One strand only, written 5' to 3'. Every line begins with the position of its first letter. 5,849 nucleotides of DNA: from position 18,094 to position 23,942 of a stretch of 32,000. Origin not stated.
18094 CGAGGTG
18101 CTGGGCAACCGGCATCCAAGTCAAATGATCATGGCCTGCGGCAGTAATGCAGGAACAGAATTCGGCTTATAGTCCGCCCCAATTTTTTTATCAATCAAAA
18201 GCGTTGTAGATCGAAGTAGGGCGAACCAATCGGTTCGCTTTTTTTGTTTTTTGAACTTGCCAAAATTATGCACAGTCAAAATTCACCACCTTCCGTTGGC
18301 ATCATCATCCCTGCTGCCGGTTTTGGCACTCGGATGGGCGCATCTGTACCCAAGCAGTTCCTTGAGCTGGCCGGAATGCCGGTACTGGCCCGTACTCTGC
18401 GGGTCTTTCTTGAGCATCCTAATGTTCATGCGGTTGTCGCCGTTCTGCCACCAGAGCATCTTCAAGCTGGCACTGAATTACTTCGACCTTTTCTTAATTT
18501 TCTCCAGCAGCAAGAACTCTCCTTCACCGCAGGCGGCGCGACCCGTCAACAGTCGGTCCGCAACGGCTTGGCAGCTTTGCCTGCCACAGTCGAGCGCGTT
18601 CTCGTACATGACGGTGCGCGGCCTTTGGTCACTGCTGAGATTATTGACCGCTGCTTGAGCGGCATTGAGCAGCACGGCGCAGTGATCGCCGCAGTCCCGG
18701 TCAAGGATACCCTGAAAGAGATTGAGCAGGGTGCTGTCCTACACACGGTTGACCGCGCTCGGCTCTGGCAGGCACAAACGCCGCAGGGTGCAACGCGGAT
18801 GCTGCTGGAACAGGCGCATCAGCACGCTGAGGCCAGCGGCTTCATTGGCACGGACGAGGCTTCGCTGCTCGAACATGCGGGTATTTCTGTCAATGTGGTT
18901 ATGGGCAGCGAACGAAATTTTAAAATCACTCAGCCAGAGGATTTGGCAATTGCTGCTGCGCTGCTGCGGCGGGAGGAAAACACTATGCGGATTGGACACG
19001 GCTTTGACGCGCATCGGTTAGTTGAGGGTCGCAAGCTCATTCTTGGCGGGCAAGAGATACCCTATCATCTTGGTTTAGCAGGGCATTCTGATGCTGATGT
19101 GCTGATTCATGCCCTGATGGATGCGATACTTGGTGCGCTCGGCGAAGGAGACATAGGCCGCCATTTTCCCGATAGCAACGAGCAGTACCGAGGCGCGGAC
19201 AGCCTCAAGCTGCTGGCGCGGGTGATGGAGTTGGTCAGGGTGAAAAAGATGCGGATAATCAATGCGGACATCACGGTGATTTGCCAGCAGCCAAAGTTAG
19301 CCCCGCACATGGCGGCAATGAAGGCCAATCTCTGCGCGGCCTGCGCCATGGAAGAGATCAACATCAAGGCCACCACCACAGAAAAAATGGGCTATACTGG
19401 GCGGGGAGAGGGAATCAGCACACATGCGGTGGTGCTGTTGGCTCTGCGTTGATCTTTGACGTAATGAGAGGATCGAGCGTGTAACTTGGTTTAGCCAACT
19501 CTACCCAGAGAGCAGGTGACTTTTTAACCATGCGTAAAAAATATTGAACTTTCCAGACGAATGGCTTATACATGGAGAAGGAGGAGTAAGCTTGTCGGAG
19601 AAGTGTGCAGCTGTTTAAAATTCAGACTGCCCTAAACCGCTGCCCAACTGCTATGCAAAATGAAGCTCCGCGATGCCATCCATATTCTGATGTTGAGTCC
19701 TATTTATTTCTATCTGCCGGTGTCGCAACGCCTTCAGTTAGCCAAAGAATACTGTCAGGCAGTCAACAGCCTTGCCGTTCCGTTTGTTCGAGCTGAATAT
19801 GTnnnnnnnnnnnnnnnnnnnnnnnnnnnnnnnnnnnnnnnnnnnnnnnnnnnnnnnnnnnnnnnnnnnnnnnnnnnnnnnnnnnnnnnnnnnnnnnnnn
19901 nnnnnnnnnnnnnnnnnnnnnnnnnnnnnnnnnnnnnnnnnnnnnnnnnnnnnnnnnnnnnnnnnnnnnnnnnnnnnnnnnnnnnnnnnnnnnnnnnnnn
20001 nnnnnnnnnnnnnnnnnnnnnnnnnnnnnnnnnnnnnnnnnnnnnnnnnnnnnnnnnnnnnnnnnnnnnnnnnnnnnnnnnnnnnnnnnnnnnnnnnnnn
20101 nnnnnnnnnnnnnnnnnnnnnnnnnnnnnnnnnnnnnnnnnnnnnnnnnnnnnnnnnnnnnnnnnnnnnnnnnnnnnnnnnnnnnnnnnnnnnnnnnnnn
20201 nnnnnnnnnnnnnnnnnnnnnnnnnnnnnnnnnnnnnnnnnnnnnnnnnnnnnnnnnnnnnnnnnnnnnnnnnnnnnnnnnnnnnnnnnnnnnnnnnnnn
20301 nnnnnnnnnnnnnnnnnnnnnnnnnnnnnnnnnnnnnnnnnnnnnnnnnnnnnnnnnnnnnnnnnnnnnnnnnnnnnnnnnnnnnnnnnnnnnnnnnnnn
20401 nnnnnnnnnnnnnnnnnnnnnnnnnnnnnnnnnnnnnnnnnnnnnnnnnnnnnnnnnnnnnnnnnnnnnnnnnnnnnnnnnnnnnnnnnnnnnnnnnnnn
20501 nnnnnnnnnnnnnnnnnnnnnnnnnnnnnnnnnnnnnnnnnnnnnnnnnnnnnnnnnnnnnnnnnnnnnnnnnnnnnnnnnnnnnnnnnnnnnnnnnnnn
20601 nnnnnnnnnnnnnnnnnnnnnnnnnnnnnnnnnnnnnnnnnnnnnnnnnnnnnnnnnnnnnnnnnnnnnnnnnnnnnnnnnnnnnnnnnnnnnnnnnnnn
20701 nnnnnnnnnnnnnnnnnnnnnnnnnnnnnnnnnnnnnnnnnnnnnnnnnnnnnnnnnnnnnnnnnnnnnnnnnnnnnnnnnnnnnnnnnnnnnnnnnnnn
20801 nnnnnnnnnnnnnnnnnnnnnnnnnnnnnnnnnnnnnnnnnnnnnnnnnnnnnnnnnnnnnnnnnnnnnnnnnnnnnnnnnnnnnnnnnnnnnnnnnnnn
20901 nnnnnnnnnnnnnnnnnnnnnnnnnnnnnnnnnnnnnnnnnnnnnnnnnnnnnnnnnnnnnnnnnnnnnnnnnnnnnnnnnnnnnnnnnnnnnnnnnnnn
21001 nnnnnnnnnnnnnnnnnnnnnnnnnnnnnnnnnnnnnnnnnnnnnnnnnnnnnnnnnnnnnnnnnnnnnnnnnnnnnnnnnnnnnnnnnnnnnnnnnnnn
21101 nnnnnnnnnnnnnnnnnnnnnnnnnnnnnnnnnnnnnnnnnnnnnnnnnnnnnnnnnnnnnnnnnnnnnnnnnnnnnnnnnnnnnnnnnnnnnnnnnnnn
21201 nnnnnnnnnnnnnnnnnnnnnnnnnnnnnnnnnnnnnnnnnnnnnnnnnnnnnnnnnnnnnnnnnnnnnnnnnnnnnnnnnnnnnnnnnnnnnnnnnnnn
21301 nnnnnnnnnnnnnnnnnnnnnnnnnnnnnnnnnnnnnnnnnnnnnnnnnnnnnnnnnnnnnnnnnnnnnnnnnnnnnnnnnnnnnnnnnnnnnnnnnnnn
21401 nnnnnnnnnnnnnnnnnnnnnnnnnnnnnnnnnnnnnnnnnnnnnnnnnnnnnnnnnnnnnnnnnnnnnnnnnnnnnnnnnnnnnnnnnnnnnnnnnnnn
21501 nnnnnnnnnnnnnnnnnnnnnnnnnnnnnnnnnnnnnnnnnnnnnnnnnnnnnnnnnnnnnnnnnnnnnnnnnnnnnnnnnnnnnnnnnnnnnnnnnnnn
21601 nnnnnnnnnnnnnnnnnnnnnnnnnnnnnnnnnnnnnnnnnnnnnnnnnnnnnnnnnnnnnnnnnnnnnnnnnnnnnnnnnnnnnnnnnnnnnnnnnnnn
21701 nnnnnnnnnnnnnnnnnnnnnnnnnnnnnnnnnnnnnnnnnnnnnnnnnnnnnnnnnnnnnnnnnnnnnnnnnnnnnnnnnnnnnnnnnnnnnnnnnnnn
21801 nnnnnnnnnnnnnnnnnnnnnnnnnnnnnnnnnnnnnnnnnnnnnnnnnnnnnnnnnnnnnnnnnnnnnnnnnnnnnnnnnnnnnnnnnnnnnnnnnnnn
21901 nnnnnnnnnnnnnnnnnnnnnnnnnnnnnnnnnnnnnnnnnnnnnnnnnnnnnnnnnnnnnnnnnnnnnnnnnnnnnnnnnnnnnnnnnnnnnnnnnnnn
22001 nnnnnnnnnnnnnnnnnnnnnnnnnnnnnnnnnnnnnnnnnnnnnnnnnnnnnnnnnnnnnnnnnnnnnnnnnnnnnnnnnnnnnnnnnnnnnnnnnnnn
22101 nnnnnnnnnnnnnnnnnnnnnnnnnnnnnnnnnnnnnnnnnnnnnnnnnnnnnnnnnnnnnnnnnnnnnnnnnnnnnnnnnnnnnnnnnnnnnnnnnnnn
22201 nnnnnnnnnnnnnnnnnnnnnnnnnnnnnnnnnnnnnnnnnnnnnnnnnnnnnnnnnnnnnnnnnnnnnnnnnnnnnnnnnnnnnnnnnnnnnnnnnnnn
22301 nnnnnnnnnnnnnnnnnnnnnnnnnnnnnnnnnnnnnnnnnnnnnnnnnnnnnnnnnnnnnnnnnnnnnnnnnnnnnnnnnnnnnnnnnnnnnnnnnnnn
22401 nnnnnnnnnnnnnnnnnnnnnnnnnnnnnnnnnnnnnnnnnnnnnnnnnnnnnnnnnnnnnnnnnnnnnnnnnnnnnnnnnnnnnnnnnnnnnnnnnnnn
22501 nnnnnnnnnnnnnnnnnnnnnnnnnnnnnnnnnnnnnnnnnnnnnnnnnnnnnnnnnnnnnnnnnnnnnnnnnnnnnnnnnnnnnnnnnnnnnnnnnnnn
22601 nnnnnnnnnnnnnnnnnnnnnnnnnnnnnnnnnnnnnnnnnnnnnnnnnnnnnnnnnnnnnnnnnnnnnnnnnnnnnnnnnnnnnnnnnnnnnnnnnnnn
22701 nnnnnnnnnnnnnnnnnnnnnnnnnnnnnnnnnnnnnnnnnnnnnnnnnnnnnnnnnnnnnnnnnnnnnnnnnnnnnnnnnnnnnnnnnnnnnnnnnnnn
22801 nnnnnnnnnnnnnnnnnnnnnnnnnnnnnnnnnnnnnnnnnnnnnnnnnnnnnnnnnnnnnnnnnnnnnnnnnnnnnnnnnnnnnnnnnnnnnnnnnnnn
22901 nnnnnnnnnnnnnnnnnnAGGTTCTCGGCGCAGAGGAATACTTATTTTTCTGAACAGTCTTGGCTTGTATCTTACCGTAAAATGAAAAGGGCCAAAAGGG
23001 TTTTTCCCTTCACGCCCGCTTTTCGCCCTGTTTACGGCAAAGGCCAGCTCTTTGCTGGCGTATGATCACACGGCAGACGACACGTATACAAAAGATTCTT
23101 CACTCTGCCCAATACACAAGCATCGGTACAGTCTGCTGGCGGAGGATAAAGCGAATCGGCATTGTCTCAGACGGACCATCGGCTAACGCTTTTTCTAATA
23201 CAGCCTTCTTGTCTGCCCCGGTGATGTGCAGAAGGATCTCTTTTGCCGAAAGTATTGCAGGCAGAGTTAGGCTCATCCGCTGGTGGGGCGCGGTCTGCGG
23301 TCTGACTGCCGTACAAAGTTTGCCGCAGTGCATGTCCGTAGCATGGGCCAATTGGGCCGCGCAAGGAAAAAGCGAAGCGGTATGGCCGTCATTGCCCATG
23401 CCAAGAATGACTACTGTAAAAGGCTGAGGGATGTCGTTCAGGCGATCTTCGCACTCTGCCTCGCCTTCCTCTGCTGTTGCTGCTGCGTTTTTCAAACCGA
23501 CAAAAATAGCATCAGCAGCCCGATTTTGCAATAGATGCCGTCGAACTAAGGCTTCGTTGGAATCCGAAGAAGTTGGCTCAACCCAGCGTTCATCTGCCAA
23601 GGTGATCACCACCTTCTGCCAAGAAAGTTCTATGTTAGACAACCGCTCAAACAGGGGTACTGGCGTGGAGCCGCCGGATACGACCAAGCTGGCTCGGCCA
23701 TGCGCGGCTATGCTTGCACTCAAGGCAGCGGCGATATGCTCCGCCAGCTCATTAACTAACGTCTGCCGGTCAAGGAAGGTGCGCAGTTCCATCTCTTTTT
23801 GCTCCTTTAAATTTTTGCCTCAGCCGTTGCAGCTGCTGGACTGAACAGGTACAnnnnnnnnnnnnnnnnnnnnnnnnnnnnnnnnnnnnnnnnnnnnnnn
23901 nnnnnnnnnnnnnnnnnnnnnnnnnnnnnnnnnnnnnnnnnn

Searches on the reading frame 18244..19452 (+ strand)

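Call 58: search_protein_families(library=pfam, proteins=[window:18244-19452:+], max_evalue=0.0001)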
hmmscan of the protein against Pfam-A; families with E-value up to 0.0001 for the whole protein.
window:18244-19452:+ (402 aa): 3 families
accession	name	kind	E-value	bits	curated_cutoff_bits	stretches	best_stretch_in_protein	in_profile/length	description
PF01128.25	IspD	-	2.7e-73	246.8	27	1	19-243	2-221/221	2-C-methyl-D-erythritol 4-phosphate cytidylyltransferase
PF02542.21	YgbB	-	1.7e-65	220.6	26.7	1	248-399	1-154/155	YgbB family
PF12804.13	NTP_transf_3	-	1.5e-12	48.4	27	1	21-187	2-154/160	MobA-like NTP transferase domain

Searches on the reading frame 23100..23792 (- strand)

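Call 58: search_protein_families(library=pfam, proteins=[window:23100-23792:-], max_evalue=0.0001)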
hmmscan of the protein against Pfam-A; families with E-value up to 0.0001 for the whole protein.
window:23100-23792:- (230 aa): 1 family
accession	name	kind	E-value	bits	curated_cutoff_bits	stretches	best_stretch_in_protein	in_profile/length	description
PF01182.26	Glucosamine_iso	-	1.1e-58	199.2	27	1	8-219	2-219/225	Glucosamine-6-phosphate isomerases/6-phosphogluconolactonase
